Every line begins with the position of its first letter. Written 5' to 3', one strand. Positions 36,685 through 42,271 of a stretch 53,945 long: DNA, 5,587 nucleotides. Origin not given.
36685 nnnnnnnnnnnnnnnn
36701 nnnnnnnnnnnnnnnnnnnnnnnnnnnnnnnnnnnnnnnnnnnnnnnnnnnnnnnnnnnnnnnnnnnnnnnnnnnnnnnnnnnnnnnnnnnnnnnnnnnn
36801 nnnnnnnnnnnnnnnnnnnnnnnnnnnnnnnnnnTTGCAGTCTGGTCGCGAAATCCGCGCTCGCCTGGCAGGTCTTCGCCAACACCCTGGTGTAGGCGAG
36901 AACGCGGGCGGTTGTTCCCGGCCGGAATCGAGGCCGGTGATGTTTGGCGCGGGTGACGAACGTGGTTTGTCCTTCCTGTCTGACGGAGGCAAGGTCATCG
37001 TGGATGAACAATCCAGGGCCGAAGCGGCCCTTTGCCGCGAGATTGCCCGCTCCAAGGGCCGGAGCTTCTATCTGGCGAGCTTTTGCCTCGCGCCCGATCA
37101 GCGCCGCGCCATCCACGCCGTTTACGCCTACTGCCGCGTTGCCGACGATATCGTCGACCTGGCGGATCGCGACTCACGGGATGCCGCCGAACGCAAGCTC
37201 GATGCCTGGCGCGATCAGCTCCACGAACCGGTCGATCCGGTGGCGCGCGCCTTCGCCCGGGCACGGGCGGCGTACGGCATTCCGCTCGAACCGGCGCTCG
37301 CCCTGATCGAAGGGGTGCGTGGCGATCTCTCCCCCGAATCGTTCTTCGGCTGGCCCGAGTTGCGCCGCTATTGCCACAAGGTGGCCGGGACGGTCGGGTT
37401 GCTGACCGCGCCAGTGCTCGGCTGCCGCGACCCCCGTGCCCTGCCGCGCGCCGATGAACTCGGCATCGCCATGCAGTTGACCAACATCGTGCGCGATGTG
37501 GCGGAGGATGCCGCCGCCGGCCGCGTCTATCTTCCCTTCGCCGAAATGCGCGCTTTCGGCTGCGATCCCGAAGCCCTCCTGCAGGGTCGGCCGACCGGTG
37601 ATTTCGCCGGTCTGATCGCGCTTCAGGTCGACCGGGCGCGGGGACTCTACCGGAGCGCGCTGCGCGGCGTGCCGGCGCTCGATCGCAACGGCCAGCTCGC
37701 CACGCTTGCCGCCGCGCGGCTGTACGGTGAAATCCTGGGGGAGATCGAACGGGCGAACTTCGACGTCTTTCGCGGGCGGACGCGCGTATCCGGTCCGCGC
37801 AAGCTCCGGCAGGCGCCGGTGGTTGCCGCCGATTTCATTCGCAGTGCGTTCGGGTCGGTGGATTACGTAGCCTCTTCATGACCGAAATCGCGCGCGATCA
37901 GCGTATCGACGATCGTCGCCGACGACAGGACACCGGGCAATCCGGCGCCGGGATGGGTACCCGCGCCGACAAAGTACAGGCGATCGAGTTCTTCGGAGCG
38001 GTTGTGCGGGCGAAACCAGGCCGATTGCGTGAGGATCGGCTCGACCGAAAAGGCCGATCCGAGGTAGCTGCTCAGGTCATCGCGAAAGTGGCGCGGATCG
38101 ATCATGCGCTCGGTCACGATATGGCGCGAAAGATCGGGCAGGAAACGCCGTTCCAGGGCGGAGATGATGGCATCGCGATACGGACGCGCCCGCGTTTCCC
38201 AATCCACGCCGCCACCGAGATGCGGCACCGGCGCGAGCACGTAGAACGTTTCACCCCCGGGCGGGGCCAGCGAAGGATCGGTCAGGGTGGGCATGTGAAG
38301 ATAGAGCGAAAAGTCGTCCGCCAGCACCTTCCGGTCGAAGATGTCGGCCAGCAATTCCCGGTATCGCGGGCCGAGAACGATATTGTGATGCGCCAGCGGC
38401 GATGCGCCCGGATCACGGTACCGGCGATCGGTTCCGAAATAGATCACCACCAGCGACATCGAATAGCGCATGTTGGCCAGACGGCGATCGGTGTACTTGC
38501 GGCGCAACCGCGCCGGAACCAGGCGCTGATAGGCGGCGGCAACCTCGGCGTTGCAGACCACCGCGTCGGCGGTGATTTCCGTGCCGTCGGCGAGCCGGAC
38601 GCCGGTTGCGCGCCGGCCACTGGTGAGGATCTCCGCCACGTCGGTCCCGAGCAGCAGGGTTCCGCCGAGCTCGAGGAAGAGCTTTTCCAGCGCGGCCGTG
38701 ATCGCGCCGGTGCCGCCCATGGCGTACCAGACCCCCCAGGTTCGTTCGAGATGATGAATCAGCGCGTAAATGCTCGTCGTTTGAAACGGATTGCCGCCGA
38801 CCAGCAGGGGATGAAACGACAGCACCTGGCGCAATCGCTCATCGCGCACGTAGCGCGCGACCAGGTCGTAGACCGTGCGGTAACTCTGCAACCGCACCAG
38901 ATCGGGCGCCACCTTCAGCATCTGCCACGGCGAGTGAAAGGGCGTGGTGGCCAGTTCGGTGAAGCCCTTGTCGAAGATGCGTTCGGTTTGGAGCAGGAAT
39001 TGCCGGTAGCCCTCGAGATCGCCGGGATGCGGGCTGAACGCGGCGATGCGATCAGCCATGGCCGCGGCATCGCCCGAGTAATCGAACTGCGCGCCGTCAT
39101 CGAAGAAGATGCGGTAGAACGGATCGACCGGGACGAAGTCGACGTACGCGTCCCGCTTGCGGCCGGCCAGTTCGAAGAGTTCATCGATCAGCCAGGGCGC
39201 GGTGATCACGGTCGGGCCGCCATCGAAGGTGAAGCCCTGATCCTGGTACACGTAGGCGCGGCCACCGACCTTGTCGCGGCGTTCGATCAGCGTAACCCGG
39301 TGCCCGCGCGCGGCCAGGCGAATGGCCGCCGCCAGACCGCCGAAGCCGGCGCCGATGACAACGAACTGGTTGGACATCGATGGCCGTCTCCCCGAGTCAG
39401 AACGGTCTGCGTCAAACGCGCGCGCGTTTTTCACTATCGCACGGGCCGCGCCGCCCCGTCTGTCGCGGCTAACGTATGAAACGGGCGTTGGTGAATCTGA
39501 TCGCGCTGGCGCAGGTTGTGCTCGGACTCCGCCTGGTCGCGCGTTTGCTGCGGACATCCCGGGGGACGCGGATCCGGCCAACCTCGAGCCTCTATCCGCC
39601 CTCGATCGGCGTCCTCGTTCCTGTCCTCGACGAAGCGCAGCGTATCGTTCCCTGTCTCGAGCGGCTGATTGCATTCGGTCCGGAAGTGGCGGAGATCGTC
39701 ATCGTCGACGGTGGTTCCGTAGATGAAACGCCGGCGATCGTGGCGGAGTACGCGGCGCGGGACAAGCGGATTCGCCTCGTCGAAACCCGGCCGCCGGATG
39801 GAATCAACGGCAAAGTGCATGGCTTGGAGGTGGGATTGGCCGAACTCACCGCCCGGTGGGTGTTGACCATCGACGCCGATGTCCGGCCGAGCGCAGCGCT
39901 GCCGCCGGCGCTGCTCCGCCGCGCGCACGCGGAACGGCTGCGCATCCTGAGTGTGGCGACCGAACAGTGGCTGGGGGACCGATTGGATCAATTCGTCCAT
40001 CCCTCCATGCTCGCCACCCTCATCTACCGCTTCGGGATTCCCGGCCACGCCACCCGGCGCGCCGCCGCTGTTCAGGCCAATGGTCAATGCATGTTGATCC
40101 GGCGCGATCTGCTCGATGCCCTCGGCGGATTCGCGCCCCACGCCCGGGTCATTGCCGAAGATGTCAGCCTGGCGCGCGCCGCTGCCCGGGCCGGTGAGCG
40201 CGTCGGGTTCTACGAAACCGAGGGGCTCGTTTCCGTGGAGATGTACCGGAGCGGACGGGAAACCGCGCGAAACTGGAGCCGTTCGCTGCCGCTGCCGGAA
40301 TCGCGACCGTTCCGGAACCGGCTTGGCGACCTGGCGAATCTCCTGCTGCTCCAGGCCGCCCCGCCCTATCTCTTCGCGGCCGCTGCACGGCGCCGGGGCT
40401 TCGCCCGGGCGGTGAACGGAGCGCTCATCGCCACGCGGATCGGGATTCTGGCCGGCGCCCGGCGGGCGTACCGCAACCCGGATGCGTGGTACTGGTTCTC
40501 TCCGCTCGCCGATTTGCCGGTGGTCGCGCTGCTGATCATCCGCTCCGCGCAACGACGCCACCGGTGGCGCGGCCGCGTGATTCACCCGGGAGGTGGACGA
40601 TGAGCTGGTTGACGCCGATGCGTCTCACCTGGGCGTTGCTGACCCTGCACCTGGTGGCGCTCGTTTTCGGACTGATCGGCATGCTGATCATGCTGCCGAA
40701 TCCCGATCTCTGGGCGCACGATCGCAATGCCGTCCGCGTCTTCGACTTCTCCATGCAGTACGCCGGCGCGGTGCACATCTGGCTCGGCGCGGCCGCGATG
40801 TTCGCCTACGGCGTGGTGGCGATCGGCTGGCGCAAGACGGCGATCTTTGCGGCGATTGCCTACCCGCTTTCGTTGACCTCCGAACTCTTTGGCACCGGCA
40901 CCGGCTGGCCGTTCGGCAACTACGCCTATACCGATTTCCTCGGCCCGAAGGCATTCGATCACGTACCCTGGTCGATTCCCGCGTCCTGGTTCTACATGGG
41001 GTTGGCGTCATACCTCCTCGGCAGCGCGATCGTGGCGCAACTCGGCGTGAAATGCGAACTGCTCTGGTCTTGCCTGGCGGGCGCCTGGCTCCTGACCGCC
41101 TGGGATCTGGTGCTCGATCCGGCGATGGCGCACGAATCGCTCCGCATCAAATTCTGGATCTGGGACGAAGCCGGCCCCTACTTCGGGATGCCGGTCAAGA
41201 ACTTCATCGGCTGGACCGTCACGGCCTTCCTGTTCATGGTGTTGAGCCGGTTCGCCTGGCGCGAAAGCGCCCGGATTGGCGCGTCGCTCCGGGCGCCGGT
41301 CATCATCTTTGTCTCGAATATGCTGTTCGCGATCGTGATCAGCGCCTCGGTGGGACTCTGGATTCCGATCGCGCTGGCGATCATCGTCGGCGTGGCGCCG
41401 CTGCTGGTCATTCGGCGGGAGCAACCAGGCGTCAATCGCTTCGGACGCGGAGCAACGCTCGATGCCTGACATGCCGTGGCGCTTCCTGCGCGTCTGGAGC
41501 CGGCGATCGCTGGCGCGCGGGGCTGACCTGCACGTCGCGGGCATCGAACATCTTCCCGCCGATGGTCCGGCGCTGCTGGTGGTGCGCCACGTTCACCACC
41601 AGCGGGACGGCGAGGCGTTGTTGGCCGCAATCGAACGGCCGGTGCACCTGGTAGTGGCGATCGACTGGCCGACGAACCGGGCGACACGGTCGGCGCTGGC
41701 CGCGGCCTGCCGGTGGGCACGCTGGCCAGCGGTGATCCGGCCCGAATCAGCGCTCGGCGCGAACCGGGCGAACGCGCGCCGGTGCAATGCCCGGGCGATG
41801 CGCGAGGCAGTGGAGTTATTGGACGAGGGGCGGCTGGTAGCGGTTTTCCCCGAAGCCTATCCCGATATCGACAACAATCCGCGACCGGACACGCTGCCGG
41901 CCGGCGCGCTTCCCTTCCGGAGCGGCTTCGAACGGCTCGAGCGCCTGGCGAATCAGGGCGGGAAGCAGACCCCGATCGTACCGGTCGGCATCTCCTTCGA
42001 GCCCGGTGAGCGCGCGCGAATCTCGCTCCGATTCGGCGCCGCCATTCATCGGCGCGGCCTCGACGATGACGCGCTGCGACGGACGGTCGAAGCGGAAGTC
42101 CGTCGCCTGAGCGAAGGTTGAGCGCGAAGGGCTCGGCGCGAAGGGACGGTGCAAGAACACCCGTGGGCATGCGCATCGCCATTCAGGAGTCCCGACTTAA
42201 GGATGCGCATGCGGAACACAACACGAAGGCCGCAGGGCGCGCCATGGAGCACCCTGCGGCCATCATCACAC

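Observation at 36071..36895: Intact heliorhodopsin inside a putative light-regulated operon, translationally coupled to an atypical SDR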

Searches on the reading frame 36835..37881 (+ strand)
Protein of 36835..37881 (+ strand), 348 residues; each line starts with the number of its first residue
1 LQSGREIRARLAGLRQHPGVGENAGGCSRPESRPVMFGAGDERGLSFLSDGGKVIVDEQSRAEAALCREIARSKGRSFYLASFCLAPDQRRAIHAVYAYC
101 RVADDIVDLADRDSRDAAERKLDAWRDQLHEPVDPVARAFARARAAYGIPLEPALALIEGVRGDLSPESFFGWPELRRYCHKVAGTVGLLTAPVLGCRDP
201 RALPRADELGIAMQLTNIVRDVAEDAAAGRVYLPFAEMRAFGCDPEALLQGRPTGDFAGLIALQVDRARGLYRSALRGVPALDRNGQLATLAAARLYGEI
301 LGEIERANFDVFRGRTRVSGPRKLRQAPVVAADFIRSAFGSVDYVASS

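Call 3: search_protein_families(library=pfam, proteins=[window:36835-37881:+], max_evalue=0.01)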
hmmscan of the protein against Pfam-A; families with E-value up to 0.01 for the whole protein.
window:36835-37881:+ (348 aa): 1 family
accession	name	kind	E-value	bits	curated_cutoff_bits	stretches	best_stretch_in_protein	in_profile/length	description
PF00494.24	SQS_PSY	-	1.9e-76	257.7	26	1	72-320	2-261/263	Squalene/phytoene synthase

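Call 4: search_protein_families(library=ncbifam, proteins=[window:36835-37881:+], max_evalue=0.01)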
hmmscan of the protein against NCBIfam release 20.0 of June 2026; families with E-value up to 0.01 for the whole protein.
window:36835-37881:+ (348 aa): 6 families
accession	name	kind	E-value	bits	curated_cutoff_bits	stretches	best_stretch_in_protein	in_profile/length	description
TIGR03465.1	HpnD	equivalog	4.3e-72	242.4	278.6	1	71-326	2-260/267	presqualene diphosphate synthase HpnD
NF045686.1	PhytoSynCyanob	equivalog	7.2e-55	186.2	550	1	65-330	22-303/310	15-cis-phytoene synthase CrtB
NF045921.1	PhytnSynCrtBRhod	equivalog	2.7e-47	161.7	500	1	62-325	5-270/307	15-cis-phytoene synthase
TIGR03464.1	HpnC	equivalog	3.1e-44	151.5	250.45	1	77-325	8-260/267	squalene synthase HpnC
NF042419.1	Phyto_syn_CrtB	equivalog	3.2e-35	122.2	480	1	75-327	15-279/306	15-cis-phytoene synthase CrtB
TIGR01559.1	squal_synth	equivalog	2.5e-05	23.6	286.75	1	177-234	136-199/337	squalene synthase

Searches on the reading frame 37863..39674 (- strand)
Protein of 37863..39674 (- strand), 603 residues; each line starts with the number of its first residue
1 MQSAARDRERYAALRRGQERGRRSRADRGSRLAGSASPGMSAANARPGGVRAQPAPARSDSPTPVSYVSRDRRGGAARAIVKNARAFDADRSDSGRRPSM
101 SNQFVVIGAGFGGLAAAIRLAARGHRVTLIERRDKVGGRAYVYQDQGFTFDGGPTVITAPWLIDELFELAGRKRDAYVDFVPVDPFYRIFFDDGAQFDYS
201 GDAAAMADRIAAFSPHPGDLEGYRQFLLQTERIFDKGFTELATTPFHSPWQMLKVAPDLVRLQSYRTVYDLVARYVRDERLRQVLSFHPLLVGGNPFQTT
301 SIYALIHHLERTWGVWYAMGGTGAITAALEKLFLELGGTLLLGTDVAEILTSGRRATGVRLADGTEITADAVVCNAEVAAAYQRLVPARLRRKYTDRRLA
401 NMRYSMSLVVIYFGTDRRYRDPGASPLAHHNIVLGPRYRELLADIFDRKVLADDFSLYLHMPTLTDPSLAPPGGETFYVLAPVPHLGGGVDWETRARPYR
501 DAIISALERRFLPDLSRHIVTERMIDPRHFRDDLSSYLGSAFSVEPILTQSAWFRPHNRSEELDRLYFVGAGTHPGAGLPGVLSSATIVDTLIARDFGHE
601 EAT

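Call 3: search_protein_families(library=pfam, proteins=[window:37863-39674:-], max_evalue=0.01)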
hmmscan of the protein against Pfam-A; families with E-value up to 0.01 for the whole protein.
window:37863-39674:- (603 aa): 12 families
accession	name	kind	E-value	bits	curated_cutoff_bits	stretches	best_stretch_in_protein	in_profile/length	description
PF01593.30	Amino_oxidase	-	5e-45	155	19.8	1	112-587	2-436/443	Flavin containing amine oxidoreductase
PF13450.12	NAD_binding_8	-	2.4e-16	60.2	21.9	1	106-159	1-54/68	NAD(P)-binding Rossmann-like domain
PF01266.30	DAO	-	1.2e-13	51.8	27.9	2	104-138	2-37/353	FAD dependent oxidoreductase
PF07992.20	Pyr_redox_2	-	9.8e-10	38.8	26.1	1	103-139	2-39/291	Pyridine nucleotide-disulphide oxidoreductase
PF12831.13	FAD_oxidored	-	2.1e-09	37.7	27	1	105-139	3-37/416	FAD dependent oxidoreductase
PF00890.30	FAD_binding_2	-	4e-08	33.3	20.4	1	105-139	3-37/414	FAD binding domain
PF00070.33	Pyr_redox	-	7.6e-08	33.2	22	1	104-137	2-35/82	Pyridine nucleotide-disulphide oxidoreductase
PF03486.20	HI0933_like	-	1.8e-05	24.8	50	1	103-138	2-37/244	HI0933-like protein Rossmann domain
PF13454.12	NAD_binding_9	-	6.7e-05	23.4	21.8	1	105-145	1-45/155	FAD-NAD(P)-binding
PF01134.28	GIDA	-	0.0001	22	22.1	1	104-136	2-35/391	Glucose inhibited division protein A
PF01494.25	FAD_binding_3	-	0.0029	17.3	22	1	105-135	5-35/349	FAD binding domain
PF01946.23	Thi4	-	0.0032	17.2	26.2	1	102-140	18-57/235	Thi4 family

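Call 4: search_protein_families(library=ncbifam, proteins=[window:37863-39674:-], max_evalue=0.01)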
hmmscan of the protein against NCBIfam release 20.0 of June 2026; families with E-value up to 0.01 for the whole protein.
window:37863-39674:- (603 aa): 99 families (the best 25 are shown)
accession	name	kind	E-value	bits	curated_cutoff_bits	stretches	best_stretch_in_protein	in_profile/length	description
TIGR02734.1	crtI_fam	subfamily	1.7e-190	634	238.1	1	105-599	2-494/504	phytoene desaturase family protein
NF058655.1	CrtID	equivalog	7.6e-92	308.6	640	1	105-589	2-477/478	bifunctional phytoene desaturase/3,4-desaturase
NF045637.1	carotdesatCrtDProt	equivalog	6.9e-71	239.2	580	1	105-589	2-478/485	1-hydroxycarotenoid 3,4-desaturase CrtD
NF042421.1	hydcarot_desat_CrtD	equivalog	2.2e-62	211.1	500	1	103-594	3-484/487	1-hydroxycarotenoid 3,4-desaturase CrtD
TIGR02730.1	carot_isom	equivalog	5.4e-31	108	586.9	1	104-598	3-493/493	carotenoid isomerase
NF045689.1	BCarotKetCrtO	equivalog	2.3e-26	92.5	1000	2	450-582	382-526/563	beta-carotene ketolase CrtO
TIGR02733.1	desat_CrtD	equivalog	4.7e-20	71.7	549.7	2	102-157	2-57/492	C-3',4' desaturase CrtD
TIGR03467.1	HpnE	equivalog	8.7e-15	55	283.05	1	105-155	2-54/430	hydroxysqualene dehydroxylase HpnE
NF005560.0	PRK07233.1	equivalog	9.7e-15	54.3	252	2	103-150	2-49/435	hypothetical protein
NF005548.0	PRK07208.1-4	equivalog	1.9e-09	36.7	389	1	101-154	3-56/488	hypothetical protein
TIGR03997.1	mycofact_OYE_2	equivalog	8.3e-09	34.4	793.15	1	96-141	374-419/645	mycofactocin system FadH/OYE family oxidoreductase 2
NF005545.0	PRK07208.1-1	equivalog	2.6e-08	32.7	451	1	102-153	8-60/504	hypothetical protein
NF005547.0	PRK07208.1-3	equivalog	3.3e-08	32.7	380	1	102-153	5-56/465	hypothetical protein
NF009410.0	PRK12771.1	subfamily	4.7e-08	32.1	516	1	98-138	135-175/566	NAD(P)-binding protein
NF003585.0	PRK05249.1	equivalog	2e-07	30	465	1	103-140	8-45/464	Si-specific NAD(P)(+) transhydrogenase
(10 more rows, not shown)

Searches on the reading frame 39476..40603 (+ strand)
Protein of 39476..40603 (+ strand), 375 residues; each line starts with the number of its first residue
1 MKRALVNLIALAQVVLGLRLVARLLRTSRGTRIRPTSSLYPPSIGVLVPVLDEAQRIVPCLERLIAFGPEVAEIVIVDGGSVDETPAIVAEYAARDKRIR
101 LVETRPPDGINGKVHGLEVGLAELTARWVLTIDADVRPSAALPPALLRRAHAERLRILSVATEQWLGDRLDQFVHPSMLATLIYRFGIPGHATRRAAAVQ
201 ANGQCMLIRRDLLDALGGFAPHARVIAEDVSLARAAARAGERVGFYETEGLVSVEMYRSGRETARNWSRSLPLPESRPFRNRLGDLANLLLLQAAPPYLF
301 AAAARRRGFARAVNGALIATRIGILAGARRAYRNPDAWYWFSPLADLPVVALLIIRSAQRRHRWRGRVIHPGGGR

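Call 3: search_protein_families(library=pfam, proteins=[window:39476-40603:+], max_evalue=0.01)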
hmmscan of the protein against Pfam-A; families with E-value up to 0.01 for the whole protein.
window:39476-40603:+ (375 aa): 5 families
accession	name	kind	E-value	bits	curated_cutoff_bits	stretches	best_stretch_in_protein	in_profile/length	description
PF00535.33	Glycos_transf_2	-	4.7e-17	62.9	23.3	1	46-215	2-166/168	Glycosyl transferase family 2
PF13641.12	Glyco_tranf_2_3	-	1.1e-16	62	27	1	42-246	2-204/230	Glycosyltransferase like family 2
PF13506.12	Glyco_transf_21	-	2.2e-14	53.8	21.7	1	98-257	4-157/174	Glycosyl transferase family 21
PF13632.12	Glyco_trans_2_3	-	2.3e-06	28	27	1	128-255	1-120/198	Glycosyl transferase family group 2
PF12804.13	NTP_transf_3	-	0.00029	21.5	27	1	61-217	31-142/160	MobA-like NTP transferase domain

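Call 4: search_protein_families(library=ncbifam, proteins=[window:39476-40603:+], max_evalue=0.01)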
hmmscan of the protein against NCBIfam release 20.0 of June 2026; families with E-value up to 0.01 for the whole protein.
window:39476-40603:+ (375 aa): 13 families
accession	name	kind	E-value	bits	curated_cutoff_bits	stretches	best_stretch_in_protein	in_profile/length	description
NF045692.1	OglycostaseCruG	equivalog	1.1e-70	238.5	600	1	9-368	5-385/386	2'-O-glycosyltransferase CruG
TIGR03469.1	HpnB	hypoth_equivalog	5.3e-22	78.4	379.25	1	37-366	40-376/386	hopene-associated glycosyltransferase HpnB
TIGR04283.1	glyco_like_mftF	equivalog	4.9e-16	59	182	1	45-243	2-175/221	TIGR04283 family arsenosugar biosynthesis glycosyltransferase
TIGR03472.1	HpnI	equivalog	4e-10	39.1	310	1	6-369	11-362/373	bacteriohopanetetrol glucosamine biosynthesis glycosyltransferase HpnI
TIGR03937.1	PgaC_IcaA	equivalog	1.4e-09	37.4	422.3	1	40-136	43-136/407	poly-beta-1,6-N-acetyl-D-glucosamine synthase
NF053846.1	glyco_with_XrtP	equivalog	3.4e-08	32.6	520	1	46-126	45-124/440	XrtP-associated glycosyltransferase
NF007482.0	PRK10073.1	equivalog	6.2e-08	32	423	1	43-162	7-122/334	glycosyltransferase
NF041875.1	EPS_EpsD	equivalog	1.5e-06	27.9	370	1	46-247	3-200/325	exopolysaccharide biosynthesis glycosyltransferase EpsD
TIGR04182.1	glyco_TIGR04182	equivalog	2.2e-05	24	325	1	44-147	2-94/293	S-layer glycoprotein N-glycosyltransferase AglJ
NF010496.0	PRK13915.1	equivalog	5.2e-05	22.5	262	1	43-137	32-128/307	glucosyl-3-phosphoglycerate synthase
NF047683.1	TeichurnBiosyTuaG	equivalog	0.00028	20.6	400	1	42-135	6-96/252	teichuronic acid biosynthesis protein TuaG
NF047588.1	GlcsyltransPgfSStrep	equivalog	0.0019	17.5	500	1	67-158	30-117/308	glycosyltransferase PgfS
TIGR03111.1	glyc2_xrt_Gpos1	hypoth_equivalog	0.0032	16.3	363.95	1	22-135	30-141/439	TIGR03111 family XrtG-associated glycosyltransferase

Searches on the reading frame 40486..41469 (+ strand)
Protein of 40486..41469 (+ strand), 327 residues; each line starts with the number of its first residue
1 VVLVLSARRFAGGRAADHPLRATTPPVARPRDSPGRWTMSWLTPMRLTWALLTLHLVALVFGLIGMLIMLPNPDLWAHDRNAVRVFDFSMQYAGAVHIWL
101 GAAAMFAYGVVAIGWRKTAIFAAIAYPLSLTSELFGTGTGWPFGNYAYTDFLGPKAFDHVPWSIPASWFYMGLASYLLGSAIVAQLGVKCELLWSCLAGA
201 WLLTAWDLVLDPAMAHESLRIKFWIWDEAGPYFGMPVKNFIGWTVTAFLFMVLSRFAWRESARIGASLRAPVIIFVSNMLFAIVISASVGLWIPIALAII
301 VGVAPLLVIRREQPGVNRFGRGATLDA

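Call 3: search_protein_families(library=pfam, proteins=[window:40486-41469:+], max_evalue=0.01)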
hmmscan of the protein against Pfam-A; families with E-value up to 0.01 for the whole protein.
window:40486-41469:+ (327 aa): 1 family
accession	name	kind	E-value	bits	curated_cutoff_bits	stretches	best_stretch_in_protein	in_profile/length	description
PF04240.17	Caroten_synth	-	8.4e-59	199.4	25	1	94-304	2-208/209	Carotenoid biosynthesis protein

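Call 4: search_protein_families(library=ncbifam, proteins=[window:40486-41469:+], max_evalue=0.01)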
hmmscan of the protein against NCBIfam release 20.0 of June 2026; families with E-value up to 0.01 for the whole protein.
window:40486-41469:+ (327 aa): 3 families
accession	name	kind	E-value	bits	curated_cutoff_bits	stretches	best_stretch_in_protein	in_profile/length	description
NF045693.1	GCarotHydoxCruF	equivalog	5.3e-72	242.7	400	1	47-311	7-277/310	gamma-carotene 1'-hydroxylase CruF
TIGR03460.1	crt_membr_arch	equivalog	2.9e-33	115.8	154.7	1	102-305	47-242/248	bisanhydrobacterioruberin hydratase CruF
NF041333.1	CruF_Halo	equivalog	2.4e-21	76.4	300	1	57-304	19-256/268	bisanhydrobacterioruberin hydratase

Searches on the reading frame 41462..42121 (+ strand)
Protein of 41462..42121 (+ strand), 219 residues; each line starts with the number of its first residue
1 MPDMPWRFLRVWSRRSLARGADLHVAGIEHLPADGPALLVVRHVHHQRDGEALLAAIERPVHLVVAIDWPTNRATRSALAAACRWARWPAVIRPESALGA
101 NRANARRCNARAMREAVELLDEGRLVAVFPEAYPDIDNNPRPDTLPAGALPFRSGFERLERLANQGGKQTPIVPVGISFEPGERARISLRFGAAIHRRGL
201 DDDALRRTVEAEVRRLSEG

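Call 3: search_protein_families(library=pfam, proteins=[window:41462-42121:+], max_evalue=0.01)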
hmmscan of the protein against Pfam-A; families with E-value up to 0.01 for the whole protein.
window:41462-42121:+ (219 aa): 1 family
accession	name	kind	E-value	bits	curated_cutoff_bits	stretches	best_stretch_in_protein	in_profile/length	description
PF01553.26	Acyltransferase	-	5.4e-09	36.4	23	1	23-178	2-132/132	Acyltransferase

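Call 4: search_protein_families(library=ncbifam, proteins=[window:41462-42121:+], max_evalue=0.01)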
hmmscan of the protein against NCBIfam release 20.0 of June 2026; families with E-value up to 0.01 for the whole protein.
window:41462-42121:+ (219 aa): 2 families
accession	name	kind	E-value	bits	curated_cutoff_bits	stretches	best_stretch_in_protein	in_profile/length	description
NF006386.0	PRK08633.1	equivalog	5.2e-07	27.8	1221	1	4-175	410-549/1147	acyl-[ACP]--phospholipid O-acyltransferase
TIGR00530.1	AGP_acyltrn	subfamily_domain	0.0027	17.5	102.95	0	101-133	68-99/130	1-acylglycerol-3-phosphate O-acyltransferase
